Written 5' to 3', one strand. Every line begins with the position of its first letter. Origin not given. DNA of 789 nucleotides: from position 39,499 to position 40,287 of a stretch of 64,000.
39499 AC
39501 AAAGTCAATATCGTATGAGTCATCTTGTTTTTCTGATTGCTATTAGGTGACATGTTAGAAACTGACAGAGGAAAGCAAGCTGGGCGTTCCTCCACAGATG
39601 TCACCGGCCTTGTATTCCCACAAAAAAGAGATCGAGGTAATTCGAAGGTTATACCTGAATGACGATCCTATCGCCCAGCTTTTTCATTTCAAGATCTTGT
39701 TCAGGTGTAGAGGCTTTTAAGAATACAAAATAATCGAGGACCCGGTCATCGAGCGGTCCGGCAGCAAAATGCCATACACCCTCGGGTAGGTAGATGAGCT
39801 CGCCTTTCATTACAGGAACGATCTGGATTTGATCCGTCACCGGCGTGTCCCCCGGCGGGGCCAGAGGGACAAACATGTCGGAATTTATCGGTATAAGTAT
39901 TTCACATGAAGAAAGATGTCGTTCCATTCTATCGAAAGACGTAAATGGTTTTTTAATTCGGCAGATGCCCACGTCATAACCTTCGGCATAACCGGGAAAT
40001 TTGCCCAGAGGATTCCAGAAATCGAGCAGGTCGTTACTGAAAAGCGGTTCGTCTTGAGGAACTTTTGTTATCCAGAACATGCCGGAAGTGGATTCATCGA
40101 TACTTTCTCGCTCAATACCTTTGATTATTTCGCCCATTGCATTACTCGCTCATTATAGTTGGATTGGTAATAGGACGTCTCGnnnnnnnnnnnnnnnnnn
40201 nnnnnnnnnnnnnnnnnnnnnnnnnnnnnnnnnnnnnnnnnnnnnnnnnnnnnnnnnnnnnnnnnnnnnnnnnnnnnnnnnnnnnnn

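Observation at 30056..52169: Regulator-less ~22-kb locus joining a glycyl radical eliminase to a sugar uptake/kinase set that has no recognisable isomerase or aldolase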

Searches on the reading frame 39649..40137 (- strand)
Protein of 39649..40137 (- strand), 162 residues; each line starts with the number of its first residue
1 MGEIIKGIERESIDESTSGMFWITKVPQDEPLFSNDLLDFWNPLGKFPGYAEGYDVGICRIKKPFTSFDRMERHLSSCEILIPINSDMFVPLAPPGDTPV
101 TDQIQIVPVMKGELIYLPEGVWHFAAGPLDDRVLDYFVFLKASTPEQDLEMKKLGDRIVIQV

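Call 3: search_protein_families(library=pfam, proteins=[window:39649-40137:-])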
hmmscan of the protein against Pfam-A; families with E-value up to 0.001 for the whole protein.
window:39649-40137:- (162 aa): 1 family
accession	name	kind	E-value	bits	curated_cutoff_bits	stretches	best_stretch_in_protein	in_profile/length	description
PF04115.18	Ureidogly_lyase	-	2.9e-05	24.2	23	1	68-160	70-161/162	Ureidoglycolate lyase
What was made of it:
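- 39649..40137 (-): AllA/DUF4867-like cupin with an invariant Glu72-His74-Glu79-His123 metal motif (core). PF04115 24.2 bits (call 3).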

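Call 6: search_protein_families(library=ncbifam, proteins=[window:39649-40137:-], max_evalue=0.00001)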
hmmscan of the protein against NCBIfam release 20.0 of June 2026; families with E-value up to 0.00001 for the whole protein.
window:39649-40137:- (162 aa): 0 families

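Call 18: search_solved_structures(query=window:39649-40137:-, max_evalue=1)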
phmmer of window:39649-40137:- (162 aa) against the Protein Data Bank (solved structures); distinct sequences matched with E-value up to 1: 2.
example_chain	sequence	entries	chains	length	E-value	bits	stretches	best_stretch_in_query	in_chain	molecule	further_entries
2bdr_A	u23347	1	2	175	0.04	16.9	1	69-132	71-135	Ureidoglycolate hydrolase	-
6l8q_A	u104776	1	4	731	0.49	13.3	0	24-63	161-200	Dipeptidyl peptidase 4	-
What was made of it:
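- Tried and rejected: The cupin gave only AllA at E 0.04 (call 18).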

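Call 21: find_homologous_proteins(query=window:39649-40137:-, max_evalue=0.00001)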
Query window:39649-40137:- (162 aa): 20 proteins with E <= 0.00001 among 38 candidates.
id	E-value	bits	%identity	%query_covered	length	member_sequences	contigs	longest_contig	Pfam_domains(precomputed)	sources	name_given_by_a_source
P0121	4.6e-106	370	100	100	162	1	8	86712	-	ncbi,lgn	-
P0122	1.7e-87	309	84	100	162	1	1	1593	-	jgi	-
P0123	8.0e-86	304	82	100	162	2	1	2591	-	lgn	-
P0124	2.2e-77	277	75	99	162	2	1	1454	PF04115.19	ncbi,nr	ncbi:ureidoglycolate lyase [bacterium]|nr:ureidoglycolate lyase [bacterium]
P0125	5.3e-63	230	64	100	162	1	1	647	PF04115.19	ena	-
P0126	2.0e-62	228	63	94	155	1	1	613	PF04115.19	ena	-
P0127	2.6e-58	214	59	100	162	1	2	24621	PF04115.19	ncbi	-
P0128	2.8e-58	214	62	93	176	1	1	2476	PF04115.19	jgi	jgi:hypothetical protein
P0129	5.6e-58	213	59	100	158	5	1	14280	PF04115.19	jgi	-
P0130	9.8e-57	209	61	96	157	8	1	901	-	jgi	-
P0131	2.0e-56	208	63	88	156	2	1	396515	PF04115.19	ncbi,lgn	-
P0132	3.6e-49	185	51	99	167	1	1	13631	-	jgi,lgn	jgi:hypothetical protein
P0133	5.0e-48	181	61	81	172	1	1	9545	PF04115.19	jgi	jgi:hypothetical protein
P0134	5.5e-45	171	55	99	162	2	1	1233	-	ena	-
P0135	1.1e-44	170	58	82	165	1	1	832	PF04115.19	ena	-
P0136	1.1e-43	167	55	85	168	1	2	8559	PF04115.19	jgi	jgi:hypothetical protein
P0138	1.2e-41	160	56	81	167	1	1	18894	-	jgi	jgi:hypothetical protein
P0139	1.3e-40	157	53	86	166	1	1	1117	PF04115.19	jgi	jgi:hypothetical protein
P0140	2.3e-39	153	59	72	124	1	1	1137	PF04115.19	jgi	jgi:hypothetical protein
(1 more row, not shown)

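Call 22: find_encoding_contigs(protein=P0131, flank=10000, max_places=1)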
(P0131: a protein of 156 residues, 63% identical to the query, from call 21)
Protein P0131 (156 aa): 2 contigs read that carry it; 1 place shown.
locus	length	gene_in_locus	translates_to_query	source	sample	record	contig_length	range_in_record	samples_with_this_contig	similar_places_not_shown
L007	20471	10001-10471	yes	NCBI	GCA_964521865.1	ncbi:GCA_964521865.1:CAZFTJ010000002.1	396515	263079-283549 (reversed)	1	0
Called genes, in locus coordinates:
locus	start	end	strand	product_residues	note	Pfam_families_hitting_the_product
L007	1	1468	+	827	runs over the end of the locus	PF02901:PFL-like, PF01228:Gly_radical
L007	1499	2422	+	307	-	PF13353:Fer4_12, PF12837:Fer4_6 (faint), PF13237:Fer4_10, PF12838:Fer4_7 (weak), PF13187:Fer4_9 (weak), PF00037:Fer4 (weak), PF04055:Radical_SAM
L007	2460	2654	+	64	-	PF13561:adh_short_C2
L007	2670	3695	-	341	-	PF00356:LacI, PF00532:Peripla_BP_1, PF13407:Peripla_BP_4, PF13377:Peripla_BP_3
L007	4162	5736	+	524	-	PF01547:SBP_bac_1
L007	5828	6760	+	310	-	PF00528:BPD_transp_1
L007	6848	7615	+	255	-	PF00528:BPD_transp_1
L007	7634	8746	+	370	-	PF00005:ABC_tran, PF13304:AAA_21 (faint), PF17912:OB_MalK (weak)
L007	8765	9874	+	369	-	PF00005:ABC_tran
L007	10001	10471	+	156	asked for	PF04115:Ureidogly_lyase (weak)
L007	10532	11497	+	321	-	PF00294:PfkB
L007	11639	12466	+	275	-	PF03437:BtpA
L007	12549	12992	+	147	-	PF05025:RbsD_FucU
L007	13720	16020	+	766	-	-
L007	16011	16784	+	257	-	PF17131:TP_0789-like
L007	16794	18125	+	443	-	-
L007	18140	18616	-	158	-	-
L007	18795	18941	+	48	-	-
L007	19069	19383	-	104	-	-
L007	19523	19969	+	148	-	PF00472:RF-1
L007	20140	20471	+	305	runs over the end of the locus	PF13292:DXP_synthase_N (weak), PF00456:Transketolase_N, PF00676:E1_dh (weak)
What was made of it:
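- GRE next to the core in L007 (call 22).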

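Call 23: find_encoding_contigs(protein=P0127, flank=10000, max_places=2)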
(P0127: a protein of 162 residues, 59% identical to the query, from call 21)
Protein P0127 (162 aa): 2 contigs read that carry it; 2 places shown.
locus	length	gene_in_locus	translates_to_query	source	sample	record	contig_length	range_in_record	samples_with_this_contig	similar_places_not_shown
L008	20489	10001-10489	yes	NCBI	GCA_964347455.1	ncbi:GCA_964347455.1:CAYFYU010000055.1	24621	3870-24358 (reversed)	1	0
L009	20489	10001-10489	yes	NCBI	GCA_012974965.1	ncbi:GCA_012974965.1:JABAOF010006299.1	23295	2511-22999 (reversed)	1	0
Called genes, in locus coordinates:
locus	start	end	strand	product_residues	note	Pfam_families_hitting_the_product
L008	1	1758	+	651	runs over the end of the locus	PF00724:Oxidored_FMN, PF03486:HI0933_like (weak), PF07992:Pyr_redox_2, PF00070:Pyr_redox (faint), PF01266:DAO (weak), PF12831:FAD_oxidored (weak), PF13450:NAD_binding_8 (weak)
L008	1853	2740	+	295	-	PF01012:ETF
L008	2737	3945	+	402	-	PF12837:Fer4_6 (faint), PF12838:Fer4_7 (weak), PF13187:Fer4_9 (weak), PF13237:Fer4_10 (faint), PF14697:Fer4_21 (weak), PF00037:Fer4, PF01012:ETF, PF00766:ETF_alpha, +1 more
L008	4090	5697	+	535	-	PF01547:SBP_bac_1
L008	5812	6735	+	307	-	PF00528:BPD_transp_1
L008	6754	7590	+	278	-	PF00528:BPD_transp_1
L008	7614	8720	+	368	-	PF00005:ABC_tran, PF17912:OB_MalK (weak)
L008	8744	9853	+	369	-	PF00005:ABC_tran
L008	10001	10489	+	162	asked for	PF04115:Ureidogly_lyase (weak)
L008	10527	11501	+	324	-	PF00294:PfkB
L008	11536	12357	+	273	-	PF03437:BtpA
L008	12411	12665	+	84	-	PF05025:RbsD_FucU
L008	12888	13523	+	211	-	PF02734:Dak2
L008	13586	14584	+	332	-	PF02733:Dak1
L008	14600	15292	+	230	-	PF08889:WbqC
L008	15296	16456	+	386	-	PF00389:2-Hacid_dh, PF02826:2-Hacid_dh_C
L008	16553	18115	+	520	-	PF00370:FGGY_N, PF02782:FGGY_C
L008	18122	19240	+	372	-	PF07676:PD40 (faint), PF14583:Pectate_lyase22 (faint), PF26550:Tricorn_2nd (faint), PF26549:Tricorn_N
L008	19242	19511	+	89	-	PF06249:EutQ (weak), PF05899:Cupin_3, PF07883:Cupin_2 (weak)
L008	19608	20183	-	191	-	PF00210:Ferritin (weak), PF02915:Rubrerythrin, PF23458:DUF7130 (weak), PF21349:RUBY_RBDX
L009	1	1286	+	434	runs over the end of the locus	-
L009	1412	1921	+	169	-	-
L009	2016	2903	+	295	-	PF01012:ETF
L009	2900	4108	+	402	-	PF12837:Fer4_6 (faint), PF12838:Fer4_7 (weak), PF13187:Fer4_9 (weak), PF13237:Fer4_10 (faint), PF14697:Fer4_21 (weak), PF00037:Fer4, PF01012:ETF, PF00766:ETF_alpha, +1 more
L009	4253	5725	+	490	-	-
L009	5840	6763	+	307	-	PF00528:BPD_transp_1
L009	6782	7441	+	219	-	-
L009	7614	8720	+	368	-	PF00005:ABC_tran, PF17912:OB_MalK (weak)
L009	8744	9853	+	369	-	PF00005:ABC_tran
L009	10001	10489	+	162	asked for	PF04115:Ureidogly_lyase (weak)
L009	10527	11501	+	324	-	PF00294:PfkB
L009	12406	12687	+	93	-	-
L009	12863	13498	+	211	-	PF02734:Dak2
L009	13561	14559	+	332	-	PF02733:Dak1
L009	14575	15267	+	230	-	PF08889:WbqC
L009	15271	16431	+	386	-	PF00389:2-Hacid_dh, PF02826:2-Hacid_dh_C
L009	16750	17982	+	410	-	-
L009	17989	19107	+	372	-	PF07676:PD40 (faint), PF14583:Pectate_lyase22 (faint), PF26550:Tricorn_2nd (faint), PF26549:Tricorn_N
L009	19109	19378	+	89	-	PF06249:EutQ (weak), PF05899:Cupin_3, PF07883:Cupin_2 (weak)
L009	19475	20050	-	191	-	PF00210:Ferritin (weak), PF02915:Rubrerythrin, PF23458:DUF7130 (weak), PF21349:RUBY_RBDX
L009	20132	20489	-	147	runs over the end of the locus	PF01475:FUR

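Call 24: find_encoding_contigs(protein=P0138, flank=10000, max_places=2)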
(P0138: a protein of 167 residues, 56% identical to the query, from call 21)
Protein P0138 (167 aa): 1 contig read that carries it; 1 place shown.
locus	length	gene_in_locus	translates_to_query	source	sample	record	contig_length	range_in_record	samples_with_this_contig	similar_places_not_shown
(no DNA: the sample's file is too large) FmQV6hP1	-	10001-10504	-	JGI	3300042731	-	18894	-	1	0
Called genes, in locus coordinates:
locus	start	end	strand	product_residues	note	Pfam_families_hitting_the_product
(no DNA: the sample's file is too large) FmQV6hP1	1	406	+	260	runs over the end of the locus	PF24856:AraA_central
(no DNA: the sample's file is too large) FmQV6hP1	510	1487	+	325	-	PF00676:E1_dh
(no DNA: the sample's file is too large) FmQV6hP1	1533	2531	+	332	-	PF02779:Transket_pyr, PF02780:Transketolase_C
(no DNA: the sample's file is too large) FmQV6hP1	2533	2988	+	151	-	PF00903:Glyoxalase, PF13669:Glyoxalase_4 (weak)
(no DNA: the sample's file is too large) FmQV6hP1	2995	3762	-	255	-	PF07090:GATase1_like, PF06283:ThuA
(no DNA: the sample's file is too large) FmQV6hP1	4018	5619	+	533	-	PF01547:SBP_bac_1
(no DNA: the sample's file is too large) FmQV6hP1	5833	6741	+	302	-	PF00528:BPD_transp_1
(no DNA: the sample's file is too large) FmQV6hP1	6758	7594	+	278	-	PF00528:BPD_transp_1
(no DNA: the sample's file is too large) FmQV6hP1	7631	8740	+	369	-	PF00005:ABC_tran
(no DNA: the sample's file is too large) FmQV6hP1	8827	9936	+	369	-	PF00005:ABC_tran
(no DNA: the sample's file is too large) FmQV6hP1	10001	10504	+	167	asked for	-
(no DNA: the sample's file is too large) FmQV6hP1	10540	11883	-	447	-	PF08013:GatZ_KbaZ-like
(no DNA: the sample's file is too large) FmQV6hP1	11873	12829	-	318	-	PF00294:PfkB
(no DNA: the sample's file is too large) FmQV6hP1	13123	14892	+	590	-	?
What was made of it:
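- E1 alpha/beta beside the SBP-ABC-cupin set on JGI 3300042731 (call 24).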

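Call 31: find_related_loci(query=A1, collection=genome_contigs, flank=10000)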
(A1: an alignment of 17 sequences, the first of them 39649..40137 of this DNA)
Query A1 (162 aa) in genome_contigs; peptide patterns used: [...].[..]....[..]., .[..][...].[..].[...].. (x = any residue, [..] = any of these).
55 stretches matched a pattern; 3 encode a relative of the query (tblastn E <= 1e-3); 3 distinct loci.
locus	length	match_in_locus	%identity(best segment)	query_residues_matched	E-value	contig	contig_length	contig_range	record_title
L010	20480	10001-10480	59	3-162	1e-63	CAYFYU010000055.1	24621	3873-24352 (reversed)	MAG TPA_asm: uncultured Spirochaetota bacterium isolate ERP108616_co2_14 genome assembly, contig: NODE_2780_length_24621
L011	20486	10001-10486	57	1-162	3e-62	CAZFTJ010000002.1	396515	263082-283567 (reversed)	MAG TPA_asm: uncultured Spirochaetota bacterium isolate binchicken_co178_263 genome assembly, contig: NODE_27_length_396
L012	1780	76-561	55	1-162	2e-52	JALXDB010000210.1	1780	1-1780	MAG: Spirochaetes bacterium isolate T2_metabat2_scaf2bin.224 T2_NODE_223773_length_1780_cov_1.683001, whole genome shotg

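Call 32: list_cluster_members(proteins=[window:39649-40137:-, window:54403-56538:-, window:32577-35075:-, window:37658-38479:-, window:36254-37069:-, window:44686-46296:-, window:47374-48429:-])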
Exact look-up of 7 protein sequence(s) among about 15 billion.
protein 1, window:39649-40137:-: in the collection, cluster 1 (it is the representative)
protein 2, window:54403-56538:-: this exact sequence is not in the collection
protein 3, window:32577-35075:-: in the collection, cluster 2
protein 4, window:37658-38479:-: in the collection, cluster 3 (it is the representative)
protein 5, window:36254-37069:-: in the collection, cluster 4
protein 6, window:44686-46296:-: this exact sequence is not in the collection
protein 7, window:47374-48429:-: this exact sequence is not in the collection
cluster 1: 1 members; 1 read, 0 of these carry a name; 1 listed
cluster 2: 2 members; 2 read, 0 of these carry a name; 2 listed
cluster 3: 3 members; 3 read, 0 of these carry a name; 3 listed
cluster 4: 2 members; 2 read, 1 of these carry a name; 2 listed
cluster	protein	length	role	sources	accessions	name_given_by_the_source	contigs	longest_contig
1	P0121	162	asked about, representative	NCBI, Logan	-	-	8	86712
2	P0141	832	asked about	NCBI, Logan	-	-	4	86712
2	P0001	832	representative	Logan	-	-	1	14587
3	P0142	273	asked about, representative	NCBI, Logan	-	-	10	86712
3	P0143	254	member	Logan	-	-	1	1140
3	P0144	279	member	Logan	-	-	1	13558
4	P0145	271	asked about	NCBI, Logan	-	-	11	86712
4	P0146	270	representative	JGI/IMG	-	membrane complex biogenesis BtpA family protein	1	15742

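Call 54: find_related_loci(query=A1, collection=metagenome_contigs, flank=10000)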
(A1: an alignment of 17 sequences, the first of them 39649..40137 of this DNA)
Query A1 (162 aa) in metagenome_contigs; peptide patterns used: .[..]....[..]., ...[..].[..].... (x = any residue, [..] = any of these).
362 stretches matched a pattern; 9 encode a relative of the query (tblastn E <= 1e-3); 9 distinct loci.
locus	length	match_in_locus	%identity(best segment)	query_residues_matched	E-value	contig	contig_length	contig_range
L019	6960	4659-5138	59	3-162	1e-63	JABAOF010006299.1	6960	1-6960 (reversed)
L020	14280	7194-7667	59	1-162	3e-62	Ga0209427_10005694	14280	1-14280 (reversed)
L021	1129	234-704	53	2-160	3e-59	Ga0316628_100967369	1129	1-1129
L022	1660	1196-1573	62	29-154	9e-55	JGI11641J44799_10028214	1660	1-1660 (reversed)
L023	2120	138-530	54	30-160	6e-47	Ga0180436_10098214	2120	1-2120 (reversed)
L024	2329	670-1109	66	3-161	9e-46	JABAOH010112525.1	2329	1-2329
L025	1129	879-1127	55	1-88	4e-29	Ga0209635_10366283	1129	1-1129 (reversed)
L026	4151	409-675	31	70-156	6e-9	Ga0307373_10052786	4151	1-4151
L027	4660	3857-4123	31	70-156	5e-9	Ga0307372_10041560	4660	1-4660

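Call 55: predict_structure(alignment_id=A1)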
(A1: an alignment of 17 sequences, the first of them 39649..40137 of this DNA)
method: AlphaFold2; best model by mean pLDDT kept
length: 162 residues; sequences in the alignment: 17
mean_pLDDT: 92.3   pTM: 0.86
mean pLDDT of the five models: 92.3, 90.6, 87.7, 87.3, 86.9
residues with pLDDT >= 90: 130; 70-90: 29; 50-70: 3; < 50: 0
segments of 3 or more residues with pLDDT < 50: none
pLDDT, mean of each block of 10 residues (from residue 1): 90 74 88 94 85 96 94 96 96 96 95 94 95 93 95 97 87
secondary structure, 60 per line:
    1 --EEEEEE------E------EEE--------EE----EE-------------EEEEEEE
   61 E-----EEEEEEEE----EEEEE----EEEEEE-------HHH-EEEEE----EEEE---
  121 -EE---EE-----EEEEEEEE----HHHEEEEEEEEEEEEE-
elements in order: E3-8 E22-24 E54-61 E67-74 E79-83 E88-93 E105-109 E114-117 E134-141 E149-161
